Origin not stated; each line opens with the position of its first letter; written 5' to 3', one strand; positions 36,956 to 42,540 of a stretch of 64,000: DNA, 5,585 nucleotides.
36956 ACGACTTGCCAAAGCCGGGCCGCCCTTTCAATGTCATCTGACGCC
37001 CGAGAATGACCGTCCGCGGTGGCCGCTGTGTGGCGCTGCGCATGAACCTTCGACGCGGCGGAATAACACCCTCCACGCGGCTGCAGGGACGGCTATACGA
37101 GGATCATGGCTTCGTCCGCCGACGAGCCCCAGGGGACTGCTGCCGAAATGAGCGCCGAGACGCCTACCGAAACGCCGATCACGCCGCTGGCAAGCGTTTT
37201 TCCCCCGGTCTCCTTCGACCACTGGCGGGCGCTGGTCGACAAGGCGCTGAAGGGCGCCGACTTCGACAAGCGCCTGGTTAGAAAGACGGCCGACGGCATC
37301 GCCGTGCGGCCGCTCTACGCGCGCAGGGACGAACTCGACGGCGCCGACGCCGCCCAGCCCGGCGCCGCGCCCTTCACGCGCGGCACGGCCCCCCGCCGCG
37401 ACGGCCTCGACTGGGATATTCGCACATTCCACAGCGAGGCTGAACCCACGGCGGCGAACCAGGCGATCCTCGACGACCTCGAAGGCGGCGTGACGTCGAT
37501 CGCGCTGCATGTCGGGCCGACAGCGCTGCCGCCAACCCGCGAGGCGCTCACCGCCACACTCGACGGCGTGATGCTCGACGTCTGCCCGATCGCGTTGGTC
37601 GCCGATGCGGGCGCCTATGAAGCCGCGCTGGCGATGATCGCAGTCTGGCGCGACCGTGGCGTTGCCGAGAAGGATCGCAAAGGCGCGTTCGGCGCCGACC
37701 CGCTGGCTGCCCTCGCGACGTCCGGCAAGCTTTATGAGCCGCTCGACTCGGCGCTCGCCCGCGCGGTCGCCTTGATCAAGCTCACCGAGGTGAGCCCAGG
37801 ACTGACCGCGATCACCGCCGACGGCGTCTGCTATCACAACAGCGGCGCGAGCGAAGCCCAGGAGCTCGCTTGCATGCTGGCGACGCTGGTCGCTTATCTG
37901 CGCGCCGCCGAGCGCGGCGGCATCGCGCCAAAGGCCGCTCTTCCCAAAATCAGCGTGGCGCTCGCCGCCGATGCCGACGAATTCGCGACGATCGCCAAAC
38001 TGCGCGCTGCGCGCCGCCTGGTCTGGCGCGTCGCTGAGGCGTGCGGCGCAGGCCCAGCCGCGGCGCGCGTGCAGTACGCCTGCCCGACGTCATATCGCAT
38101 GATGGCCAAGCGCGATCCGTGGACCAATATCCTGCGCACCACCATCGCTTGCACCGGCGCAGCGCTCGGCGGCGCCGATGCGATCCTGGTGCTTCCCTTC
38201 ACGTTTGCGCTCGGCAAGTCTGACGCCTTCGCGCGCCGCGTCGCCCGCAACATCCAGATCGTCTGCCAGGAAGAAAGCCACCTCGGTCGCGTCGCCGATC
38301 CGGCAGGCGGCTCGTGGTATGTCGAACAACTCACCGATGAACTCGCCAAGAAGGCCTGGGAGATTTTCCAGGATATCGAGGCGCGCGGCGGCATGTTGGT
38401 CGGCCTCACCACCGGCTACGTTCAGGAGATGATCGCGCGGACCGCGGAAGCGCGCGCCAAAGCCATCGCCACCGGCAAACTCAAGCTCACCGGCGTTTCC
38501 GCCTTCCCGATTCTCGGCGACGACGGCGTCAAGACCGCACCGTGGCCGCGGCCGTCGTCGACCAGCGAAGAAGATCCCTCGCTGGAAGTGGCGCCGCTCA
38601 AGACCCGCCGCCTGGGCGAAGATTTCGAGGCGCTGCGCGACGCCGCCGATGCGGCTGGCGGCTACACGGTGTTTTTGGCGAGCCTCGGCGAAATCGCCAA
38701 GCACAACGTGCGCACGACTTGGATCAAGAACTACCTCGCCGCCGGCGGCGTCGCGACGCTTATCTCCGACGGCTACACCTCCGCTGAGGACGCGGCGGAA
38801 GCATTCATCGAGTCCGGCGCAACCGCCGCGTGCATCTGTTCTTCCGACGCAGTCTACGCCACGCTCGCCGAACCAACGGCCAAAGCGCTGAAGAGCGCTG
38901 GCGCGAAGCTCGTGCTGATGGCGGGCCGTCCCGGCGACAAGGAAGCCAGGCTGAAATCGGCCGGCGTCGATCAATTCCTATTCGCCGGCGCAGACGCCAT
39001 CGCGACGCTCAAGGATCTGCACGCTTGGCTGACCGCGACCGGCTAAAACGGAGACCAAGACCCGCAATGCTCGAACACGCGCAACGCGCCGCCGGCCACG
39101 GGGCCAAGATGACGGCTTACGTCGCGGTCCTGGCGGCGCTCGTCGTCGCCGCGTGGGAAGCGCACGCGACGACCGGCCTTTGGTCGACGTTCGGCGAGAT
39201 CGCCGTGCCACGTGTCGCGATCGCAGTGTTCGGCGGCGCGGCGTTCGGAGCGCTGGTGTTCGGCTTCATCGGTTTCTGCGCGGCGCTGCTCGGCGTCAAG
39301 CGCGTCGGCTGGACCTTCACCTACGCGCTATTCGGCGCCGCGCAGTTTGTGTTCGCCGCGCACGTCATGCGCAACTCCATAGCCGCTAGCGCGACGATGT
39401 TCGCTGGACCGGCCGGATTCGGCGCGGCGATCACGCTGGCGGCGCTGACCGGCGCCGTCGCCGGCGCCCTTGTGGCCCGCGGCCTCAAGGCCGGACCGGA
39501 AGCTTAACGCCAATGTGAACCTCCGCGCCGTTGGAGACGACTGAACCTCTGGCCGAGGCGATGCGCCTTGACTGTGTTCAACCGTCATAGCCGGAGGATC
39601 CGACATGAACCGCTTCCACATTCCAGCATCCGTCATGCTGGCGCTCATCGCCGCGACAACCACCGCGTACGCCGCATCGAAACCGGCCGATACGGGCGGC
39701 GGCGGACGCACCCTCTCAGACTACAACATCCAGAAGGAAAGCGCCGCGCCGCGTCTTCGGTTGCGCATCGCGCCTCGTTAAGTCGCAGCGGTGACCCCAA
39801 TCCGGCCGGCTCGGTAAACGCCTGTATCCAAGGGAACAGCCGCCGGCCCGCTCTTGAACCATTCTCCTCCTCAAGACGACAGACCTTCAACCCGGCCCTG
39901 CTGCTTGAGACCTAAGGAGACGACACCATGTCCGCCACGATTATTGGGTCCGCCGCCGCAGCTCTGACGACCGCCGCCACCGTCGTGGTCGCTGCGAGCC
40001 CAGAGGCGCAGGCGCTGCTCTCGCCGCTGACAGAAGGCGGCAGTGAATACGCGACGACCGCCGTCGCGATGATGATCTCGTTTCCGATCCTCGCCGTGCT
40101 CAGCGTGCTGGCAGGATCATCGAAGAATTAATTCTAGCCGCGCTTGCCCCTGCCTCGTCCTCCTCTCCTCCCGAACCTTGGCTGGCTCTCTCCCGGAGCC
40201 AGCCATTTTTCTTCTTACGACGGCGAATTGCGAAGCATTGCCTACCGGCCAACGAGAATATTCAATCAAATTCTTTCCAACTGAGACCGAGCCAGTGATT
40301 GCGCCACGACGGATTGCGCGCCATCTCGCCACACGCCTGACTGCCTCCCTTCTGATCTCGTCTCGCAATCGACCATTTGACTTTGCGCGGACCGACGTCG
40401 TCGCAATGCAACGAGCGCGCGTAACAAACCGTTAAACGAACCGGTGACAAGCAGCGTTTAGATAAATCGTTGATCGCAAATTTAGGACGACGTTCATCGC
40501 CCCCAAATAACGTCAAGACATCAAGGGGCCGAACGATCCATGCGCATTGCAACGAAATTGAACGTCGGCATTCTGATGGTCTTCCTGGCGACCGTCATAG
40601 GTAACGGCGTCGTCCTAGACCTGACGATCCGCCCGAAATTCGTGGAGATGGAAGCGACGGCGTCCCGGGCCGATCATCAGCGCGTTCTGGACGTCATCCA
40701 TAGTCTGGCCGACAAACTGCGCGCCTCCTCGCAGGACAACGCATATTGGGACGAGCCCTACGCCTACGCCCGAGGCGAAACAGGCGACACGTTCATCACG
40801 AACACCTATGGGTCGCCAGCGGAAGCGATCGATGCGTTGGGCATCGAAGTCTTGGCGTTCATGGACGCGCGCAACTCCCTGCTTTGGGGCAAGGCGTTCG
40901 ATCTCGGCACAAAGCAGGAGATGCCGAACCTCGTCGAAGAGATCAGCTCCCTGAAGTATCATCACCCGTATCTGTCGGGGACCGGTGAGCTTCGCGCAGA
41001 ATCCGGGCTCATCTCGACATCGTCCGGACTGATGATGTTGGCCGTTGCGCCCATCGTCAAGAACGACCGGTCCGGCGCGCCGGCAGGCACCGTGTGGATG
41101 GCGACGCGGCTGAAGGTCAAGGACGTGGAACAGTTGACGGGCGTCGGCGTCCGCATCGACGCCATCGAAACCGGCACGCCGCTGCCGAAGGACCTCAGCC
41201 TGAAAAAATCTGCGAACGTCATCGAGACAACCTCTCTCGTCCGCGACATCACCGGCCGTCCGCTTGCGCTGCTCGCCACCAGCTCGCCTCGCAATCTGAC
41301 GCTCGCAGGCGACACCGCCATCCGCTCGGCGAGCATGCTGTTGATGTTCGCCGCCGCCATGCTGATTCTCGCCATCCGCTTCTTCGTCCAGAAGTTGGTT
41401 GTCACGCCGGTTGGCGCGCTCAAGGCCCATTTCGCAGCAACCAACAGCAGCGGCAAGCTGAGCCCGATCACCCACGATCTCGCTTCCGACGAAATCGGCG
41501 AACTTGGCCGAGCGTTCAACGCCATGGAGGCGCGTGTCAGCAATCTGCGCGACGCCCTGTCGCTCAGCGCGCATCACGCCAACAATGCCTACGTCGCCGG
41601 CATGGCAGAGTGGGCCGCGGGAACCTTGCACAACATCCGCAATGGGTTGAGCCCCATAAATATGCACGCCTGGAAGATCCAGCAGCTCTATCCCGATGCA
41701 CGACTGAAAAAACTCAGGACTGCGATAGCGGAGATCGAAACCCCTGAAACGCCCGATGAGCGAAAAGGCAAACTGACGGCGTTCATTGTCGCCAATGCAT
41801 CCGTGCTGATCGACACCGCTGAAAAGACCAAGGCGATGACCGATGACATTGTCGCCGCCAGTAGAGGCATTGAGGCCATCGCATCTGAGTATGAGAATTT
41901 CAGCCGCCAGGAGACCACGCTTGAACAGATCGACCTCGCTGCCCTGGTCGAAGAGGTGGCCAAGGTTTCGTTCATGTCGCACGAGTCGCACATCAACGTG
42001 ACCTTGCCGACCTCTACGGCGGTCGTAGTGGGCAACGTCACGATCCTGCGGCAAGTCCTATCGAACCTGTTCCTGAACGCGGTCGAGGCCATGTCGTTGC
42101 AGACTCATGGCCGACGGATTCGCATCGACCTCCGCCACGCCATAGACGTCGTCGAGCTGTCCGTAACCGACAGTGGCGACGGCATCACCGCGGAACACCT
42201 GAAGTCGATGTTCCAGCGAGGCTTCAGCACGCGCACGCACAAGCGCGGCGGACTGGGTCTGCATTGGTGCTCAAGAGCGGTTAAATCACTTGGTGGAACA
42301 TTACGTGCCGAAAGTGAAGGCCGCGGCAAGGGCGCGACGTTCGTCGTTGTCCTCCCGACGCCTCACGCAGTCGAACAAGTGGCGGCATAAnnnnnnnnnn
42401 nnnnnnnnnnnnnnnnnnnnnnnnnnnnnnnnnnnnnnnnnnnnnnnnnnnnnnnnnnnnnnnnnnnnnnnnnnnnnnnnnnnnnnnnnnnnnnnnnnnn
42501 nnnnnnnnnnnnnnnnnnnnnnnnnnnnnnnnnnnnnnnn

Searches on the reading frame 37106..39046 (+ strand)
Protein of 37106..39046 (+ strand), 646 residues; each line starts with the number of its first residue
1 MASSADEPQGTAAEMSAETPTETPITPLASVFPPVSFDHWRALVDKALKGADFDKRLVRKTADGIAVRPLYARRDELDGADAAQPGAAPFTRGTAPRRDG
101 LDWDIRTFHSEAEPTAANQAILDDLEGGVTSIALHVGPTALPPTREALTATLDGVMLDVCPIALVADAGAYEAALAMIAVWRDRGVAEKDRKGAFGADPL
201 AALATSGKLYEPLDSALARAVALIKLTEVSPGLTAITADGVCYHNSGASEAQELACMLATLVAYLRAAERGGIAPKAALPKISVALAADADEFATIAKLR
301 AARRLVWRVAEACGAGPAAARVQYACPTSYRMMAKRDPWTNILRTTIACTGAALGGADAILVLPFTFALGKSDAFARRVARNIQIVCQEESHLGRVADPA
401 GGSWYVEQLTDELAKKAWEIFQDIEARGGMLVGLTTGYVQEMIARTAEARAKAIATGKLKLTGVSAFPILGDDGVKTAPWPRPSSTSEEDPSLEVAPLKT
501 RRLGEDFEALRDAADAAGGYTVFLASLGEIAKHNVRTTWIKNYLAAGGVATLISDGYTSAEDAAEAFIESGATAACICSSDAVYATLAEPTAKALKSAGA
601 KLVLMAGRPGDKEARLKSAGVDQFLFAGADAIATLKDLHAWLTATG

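Call 9: search_protein_families(library=pfam, proteins=[window:37106-39046:+], max_evalue=0.01)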
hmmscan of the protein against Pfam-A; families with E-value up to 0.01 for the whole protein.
window:37106-39046:+ (646 aa): 1 family
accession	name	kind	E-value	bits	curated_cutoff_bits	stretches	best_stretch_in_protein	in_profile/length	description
PF01642.28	MM_CoA_mutase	-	8e-115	384.7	22.1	1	60-548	1-501/512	Methylmalonyl-CoA mutase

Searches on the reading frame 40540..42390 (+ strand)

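Call 8: search_protein_families(library=pfam, proteins=[window:40540-42390:+], max_evalue=0.01)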
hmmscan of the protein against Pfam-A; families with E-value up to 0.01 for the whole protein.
window:40540-42390:+ (616 aa): 5 families
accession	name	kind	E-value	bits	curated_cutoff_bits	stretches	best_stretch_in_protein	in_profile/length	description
PF02518.31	HATPase_c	-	3.5e-21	76.1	26.4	1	500-608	3-110/111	Histidine kinase-, DNA gyrase B-, and HSP90-like ATPase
PF05228.19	CHASE4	-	1.7e-17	64.3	26.2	1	57-202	6-135/140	CHASE4 domain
PF13581.12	HATPase_c_2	-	0.0001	22.8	27.4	1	504-584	33-112/127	Histidine kinase-like ATPase domain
PF00672.30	HAMP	-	0.00034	21.3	25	1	286-329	5-47/53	HAMP domain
PF14501.12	HATPase_c_5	-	0.0071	16.7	22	0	504-593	7-91/102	GHKL domain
